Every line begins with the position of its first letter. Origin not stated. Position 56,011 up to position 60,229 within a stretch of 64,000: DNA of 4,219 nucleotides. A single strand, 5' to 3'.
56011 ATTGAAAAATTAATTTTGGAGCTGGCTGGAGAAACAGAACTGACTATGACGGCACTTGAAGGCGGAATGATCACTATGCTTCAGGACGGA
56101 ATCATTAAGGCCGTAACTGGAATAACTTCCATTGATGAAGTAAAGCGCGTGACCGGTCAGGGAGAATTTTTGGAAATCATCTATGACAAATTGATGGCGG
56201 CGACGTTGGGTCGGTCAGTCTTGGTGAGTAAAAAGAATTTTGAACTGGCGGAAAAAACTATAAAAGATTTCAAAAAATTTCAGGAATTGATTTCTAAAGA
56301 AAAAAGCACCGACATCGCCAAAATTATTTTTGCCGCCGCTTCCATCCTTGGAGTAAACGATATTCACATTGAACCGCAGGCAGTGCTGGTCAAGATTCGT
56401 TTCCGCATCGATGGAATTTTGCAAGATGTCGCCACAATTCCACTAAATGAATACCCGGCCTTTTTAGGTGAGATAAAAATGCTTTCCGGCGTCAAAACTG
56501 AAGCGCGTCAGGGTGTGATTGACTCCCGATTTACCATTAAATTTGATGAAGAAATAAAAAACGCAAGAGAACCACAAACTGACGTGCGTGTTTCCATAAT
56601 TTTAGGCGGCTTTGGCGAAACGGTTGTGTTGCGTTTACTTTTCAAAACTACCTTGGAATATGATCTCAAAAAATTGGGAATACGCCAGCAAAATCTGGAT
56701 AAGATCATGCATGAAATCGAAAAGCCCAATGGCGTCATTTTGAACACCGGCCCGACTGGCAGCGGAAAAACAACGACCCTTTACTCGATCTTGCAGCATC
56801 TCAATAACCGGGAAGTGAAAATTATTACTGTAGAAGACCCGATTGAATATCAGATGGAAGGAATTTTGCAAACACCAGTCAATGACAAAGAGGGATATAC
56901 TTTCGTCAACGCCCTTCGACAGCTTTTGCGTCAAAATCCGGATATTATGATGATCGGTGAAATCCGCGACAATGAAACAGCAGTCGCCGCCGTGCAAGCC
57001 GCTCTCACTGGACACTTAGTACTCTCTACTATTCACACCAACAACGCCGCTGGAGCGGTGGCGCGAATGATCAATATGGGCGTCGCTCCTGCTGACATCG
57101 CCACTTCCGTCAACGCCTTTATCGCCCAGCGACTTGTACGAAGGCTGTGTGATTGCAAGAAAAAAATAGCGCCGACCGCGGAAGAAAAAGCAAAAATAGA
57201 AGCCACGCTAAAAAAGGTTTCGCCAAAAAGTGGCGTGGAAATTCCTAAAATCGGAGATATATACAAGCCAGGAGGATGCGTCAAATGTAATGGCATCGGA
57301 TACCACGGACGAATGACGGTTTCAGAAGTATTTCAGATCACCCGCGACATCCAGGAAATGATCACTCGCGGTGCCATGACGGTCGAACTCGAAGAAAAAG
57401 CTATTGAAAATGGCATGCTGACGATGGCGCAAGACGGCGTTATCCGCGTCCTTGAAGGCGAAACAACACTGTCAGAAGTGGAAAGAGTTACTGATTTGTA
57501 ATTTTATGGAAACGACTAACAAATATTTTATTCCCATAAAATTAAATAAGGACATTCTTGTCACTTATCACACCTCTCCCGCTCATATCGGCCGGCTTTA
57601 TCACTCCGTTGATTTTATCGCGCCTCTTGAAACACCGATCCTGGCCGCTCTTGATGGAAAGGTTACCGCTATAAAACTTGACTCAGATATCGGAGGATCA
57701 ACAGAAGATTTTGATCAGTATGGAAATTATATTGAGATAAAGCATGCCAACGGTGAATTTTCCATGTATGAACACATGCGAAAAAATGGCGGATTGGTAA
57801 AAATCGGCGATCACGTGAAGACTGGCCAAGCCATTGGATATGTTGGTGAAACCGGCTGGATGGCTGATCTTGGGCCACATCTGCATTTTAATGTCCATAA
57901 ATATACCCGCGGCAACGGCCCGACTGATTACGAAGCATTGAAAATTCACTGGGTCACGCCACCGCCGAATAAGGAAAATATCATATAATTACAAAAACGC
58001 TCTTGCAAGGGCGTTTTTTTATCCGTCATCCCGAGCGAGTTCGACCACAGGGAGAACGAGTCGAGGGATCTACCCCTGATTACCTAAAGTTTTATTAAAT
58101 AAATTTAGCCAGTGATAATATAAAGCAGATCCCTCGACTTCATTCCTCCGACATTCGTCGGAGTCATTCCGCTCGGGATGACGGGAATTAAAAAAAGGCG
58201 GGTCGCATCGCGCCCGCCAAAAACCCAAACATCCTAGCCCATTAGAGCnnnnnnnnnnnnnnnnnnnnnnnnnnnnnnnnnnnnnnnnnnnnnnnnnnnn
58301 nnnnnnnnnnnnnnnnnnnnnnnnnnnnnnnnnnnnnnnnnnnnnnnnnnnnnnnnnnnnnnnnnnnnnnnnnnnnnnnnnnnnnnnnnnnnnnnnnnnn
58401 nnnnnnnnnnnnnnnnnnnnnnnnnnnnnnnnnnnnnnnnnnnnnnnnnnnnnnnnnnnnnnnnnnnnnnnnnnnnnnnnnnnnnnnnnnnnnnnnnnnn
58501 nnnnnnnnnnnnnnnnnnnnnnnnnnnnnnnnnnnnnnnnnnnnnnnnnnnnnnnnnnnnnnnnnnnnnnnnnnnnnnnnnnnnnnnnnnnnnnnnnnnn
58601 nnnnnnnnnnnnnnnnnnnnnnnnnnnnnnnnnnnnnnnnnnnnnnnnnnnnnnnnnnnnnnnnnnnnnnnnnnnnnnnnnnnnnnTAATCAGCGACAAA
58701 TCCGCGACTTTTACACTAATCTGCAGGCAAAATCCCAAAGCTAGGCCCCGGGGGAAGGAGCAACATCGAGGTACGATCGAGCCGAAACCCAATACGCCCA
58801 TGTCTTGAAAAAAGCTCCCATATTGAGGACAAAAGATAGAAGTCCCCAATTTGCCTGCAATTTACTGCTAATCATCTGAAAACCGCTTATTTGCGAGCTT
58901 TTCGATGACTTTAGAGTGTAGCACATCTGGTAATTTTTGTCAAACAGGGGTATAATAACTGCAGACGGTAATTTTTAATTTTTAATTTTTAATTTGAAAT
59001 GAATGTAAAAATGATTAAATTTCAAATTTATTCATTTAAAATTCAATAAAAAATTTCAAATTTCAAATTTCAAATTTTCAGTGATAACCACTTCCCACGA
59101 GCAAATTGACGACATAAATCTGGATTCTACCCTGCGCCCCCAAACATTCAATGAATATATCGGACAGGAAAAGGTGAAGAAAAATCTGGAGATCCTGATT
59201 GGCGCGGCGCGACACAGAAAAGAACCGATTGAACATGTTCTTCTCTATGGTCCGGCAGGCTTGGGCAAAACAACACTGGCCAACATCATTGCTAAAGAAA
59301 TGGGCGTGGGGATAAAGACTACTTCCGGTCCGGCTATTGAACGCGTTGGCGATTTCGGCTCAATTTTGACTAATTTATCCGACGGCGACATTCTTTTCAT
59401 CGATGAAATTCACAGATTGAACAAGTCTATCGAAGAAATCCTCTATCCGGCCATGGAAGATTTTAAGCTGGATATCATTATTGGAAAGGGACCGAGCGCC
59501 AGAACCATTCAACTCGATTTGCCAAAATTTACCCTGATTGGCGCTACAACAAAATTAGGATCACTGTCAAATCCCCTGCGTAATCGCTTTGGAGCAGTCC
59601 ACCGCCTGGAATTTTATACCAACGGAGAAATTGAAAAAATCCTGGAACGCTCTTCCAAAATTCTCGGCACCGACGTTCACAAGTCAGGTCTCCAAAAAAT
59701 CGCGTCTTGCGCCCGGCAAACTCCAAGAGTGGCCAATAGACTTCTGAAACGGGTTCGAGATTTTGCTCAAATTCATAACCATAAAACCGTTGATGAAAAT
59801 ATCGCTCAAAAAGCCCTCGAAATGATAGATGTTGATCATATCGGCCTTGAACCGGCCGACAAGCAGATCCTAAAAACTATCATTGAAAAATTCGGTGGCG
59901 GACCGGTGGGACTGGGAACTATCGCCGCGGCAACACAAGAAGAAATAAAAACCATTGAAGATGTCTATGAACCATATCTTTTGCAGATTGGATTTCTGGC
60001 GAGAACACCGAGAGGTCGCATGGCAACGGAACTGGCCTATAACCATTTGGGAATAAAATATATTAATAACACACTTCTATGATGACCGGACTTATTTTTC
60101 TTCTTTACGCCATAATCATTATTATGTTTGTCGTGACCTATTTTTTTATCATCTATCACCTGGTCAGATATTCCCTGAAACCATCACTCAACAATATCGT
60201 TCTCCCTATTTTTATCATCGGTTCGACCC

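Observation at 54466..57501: PilB/GspE secretion ATPase with two complete tandem ATPase cores in one polypeptide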

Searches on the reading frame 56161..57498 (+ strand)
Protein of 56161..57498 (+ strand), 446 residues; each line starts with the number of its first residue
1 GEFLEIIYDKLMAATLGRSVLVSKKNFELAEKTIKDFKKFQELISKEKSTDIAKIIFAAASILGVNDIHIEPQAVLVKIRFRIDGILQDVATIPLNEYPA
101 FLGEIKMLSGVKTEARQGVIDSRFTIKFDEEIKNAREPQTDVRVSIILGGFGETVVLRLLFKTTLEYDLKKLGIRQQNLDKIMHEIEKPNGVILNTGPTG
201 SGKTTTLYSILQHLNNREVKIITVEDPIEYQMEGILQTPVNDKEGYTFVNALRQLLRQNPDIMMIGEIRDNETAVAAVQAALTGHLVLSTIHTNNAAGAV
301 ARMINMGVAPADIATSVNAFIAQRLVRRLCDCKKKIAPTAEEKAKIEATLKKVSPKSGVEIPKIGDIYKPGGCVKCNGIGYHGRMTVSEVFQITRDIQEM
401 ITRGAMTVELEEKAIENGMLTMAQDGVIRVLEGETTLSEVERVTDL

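Call 52: search_solved_structures(query=window:56161-57498:+, max_evalue=1e-60, show_alignments=2)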
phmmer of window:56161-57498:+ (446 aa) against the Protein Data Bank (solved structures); distinct sequences matched with E-value up to 1e-60: 12.
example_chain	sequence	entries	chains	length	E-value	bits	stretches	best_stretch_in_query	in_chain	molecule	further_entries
3jc8_Ba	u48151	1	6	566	2.1e-87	297.2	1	54-441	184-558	Type IV-A pilus assembly ATPase PilB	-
5tsg_B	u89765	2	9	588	9.9e-85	288.4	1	53-444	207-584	Type IV pilus biogenesis ATPase PilB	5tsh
4pht_A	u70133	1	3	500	1e-84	288.4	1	31-444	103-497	General secretory pathway protein E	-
6olj_C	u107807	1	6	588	2e-84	287.4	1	53-444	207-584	Type IV pilus biogenesis ATPase PilB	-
5zfr_A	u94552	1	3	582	3.1e-84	286.8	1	53-444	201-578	Type IV pilus biogenesis ATPase PilB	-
4kss_A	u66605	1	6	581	2e-80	274.2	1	37-444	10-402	Type II secretion system protein E, hemolysin-coregulated protein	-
4ksr_A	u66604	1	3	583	2e-80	274.2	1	37-444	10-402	Type II secretion system protein E, Hemolysin-coregulated protein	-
1p9r_A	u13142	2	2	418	5.7e-80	272.7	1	37-442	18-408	General secretion pathway protein E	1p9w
5oiu_A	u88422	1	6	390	8.8e-79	268.8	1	53-440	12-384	Type IV pilus assembly protein PilF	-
5it5_F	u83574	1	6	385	1.1e-78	268.5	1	54-440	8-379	ATP binding motif-containing protein PilF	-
6ejf_A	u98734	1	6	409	1.4e-78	268.2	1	54-440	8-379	Type IV pilus assembly protein PilF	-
6f8l_G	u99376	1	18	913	4.5e-78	266.5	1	46-440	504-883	Type IV pilus assembly protein PilF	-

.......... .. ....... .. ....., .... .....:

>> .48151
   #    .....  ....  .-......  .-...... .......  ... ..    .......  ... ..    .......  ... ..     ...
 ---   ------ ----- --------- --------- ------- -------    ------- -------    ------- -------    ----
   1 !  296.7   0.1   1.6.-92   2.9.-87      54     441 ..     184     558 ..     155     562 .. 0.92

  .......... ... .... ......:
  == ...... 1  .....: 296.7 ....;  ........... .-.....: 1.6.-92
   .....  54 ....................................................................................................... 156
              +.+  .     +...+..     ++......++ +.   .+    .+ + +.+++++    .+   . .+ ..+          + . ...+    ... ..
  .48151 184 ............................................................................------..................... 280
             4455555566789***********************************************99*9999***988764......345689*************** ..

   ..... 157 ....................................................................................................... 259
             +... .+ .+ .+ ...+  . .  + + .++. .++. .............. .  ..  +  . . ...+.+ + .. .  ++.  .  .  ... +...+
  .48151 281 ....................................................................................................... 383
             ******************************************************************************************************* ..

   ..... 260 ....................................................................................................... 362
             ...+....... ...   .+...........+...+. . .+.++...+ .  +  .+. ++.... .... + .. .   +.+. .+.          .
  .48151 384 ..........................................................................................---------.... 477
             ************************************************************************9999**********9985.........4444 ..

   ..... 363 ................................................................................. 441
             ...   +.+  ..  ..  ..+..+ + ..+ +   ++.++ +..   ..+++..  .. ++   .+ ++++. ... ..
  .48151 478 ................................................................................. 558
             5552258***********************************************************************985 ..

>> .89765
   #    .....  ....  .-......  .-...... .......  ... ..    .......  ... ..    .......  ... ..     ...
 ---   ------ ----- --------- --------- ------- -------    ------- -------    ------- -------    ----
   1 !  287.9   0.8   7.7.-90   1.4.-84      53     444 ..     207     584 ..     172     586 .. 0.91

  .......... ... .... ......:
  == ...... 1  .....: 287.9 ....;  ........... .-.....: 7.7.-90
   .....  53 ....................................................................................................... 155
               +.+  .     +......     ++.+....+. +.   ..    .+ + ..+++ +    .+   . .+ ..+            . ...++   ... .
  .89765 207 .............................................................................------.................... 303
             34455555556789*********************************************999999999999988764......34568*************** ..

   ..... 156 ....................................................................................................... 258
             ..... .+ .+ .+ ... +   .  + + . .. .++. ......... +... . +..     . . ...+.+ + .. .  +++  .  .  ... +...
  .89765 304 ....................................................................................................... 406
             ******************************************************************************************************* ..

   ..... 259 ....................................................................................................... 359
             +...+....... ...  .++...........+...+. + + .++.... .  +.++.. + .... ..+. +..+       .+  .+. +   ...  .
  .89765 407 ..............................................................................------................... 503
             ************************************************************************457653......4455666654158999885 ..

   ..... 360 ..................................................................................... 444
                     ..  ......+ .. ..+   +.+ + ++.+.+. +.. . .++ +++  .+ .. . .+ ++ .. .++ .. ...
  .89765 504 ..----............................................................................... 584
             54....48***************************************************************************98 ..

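Call 74: search_protein_families(library=ncbifam, proteins=[window:56161-57498:+], max_evalue=0.00001)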
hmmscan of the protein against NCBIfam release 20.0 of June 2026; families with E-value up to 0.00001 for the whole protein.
window:56161-57498:+ (446 aa): 18 families
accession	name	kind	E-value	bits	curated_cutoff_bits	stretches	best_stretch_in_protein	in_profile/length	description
TIGR02533.1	type_II_gspE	equivalog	7.3e-122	407.5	630.25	1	32-444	89-486/486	type II secretion system ATPase GspE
TIGR02538.1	type_IV_pilB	equivalog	1.2e-114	383.9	675.65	1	54-444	183-562/564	type IV-A pilus assembly ATPase PilB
NF007755.0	PRK10436.1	equivalog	4.7e-101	338.8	617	1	50-444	86-459/465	type II secretion system protein GspE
NF053534.1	T4PilAsmATPsTfpB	equivalog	4.1e-99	332.6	850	1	64-444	216-582/584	type IV pilus assembly ATPase TfpB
NF041000.1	ATPase_ComGA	equivalog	2.3e-66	223.5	300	1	57-327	4-266/267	competence type IV pilus ATPase ComGA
TIGR01420.1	pilT_fam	subfamily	6.6e-48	163.7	319.1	1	61-331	10-273/343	PilT/PilU family type 4a pilus ATPase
TIGR02525.1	plasmid_TraJ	equivalog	1.1e-28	100.2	368.3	1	168-317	131-281/372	plasmid transfer ATPase TraJ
TIGR02524.1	dot_icm_DotB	equivalog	4.8e-22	78.6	463.3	1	180-326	124-279/358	Dot/Icm type IV secretion system ATPase DotB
NF058587.1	archaellum_moto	equivalog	1.8e-17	63.3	550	1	193-308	278-398/527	archaellum flagellar ATPase motor FlaI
TIGR03819.1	heli_sec_ATPase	hypoth_equivalog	2.9e-15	56.3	373.15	1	152-309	139-303/340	TadA family conjugal transfer-associated ATPase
TIGR02782.1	TrbB_P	equivalog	2.4e-14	53.3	304.55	1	176-306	123-255/303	P-type conjugative transfer ATPase TrbB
TIGR02788.1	VirB11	equivalog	3.7e-14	52.5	249.95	1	192-309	146-268/308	P-type DNA transfer ATPase VirB11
NF053672.1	bindosome_BasE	exception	4e-10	39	1000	1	195-304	275-389/512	bindosome assembly system ATPase subunit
NF010469.0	PRK13894.1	subfamily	7.2e-10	38.7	508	1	177-322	136-283/320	conjugal transfer ATPase TrbB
NF010407.0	PRK13833.1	subfamily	2e-09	37.3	499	1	181-305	136-261/323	conjugal transfer protein TrbB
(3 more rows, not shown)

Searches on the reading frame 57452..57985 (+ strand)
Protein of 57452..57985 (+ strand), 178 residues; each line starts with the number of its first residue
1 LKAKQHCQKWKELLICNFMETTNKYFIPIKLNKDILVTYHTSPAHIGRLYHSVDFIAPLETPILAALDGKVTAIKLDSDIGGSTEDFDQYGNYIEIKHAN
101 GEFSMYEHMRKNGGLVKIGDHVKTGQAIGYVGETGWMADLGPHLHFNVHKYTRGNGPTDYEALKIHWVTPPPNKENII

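Call 10: search_protein_families(library=pfam, proteins=[window:57452-57985:+], max_evalue=0.001)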
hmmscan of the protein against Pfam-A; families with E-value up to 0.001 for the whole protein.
window:57452-57985:+ (178 aa): 1 family
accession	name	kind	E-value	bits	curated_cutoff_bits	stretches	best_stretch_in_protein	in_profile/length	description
PF01551.29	Peptidase_M23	-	1.2e-22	80.4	28.7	1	51-152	4-91/96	Peptidase family M23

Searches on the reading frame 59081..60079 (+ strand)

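Call 10: search_protein_families(library=pfam, proteins=[window:59081-60079:+], max_evalue=0.001)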
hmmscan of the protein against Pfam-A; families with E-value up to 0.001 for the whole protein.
window:59081-60079:+ (333 aa): 14 families
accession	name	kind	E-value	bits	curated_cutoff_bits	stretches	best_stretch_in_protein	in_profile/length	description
PF05496.18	RuvB_N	-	1.1e-77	259.7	27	1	18-176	1-159/159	Holliday junction DNA helicase RuvB P-loop domain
PF17864.7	AAA_lid_4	-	3e-26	91.4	27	1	179-252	1-74/74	RuvB AAA lid domain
PF05491.19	RuvB_C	-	9.9e-25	86.7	24.7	1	254-323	2-71/72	RuvB C-terminal winged helix domain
PF00004.35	AAA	-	1.9e-19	70.9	21.2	1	53-173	1-126/131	ATPase family associated with various cellular activities (AAA)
PF07728.20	AAA_5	-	8.3e-10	39.3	22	1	52-170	1-139/139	AAA domain (dynein-related subfamily)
PF06068.19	TIP49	-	1.9e-06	27.8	23.8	1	4-79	3-79/347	TIP49 P-loop domain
PF01078.27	Mg_chelatase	-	1.7e-05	24.8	20.3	0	23-71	2-43/207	Magnesium chelatase, subunit ChlI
PF13191.12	AAA_16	-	1.9e-05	25.6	32.6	1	27-74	3-48/167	AAA ATPase domain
PF00931.28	NB-ARC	-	0.00043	20.1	23.5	0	47-73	15-41/248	NB-ARC domain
PF00005.33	ABC_tran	-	0.00054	21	25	0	50-74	11-35/137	ABC transporter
PF00910.28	RNA_helicase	-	0.00063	20.6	21.5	0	53-123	1-73/105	RNA helicase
PF00493.29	MCM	-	0.0008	19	23.3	0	99-132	119-152/224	MCM P-loop domain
PF00158.32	Sigma54_activat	-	0.00086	19.5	20.2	0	45-73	17-45/168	Sigma-54 interaction domain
PF13173.12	AAA_14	-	0.00096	19.6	27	0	53-133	5-94/129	AAA domain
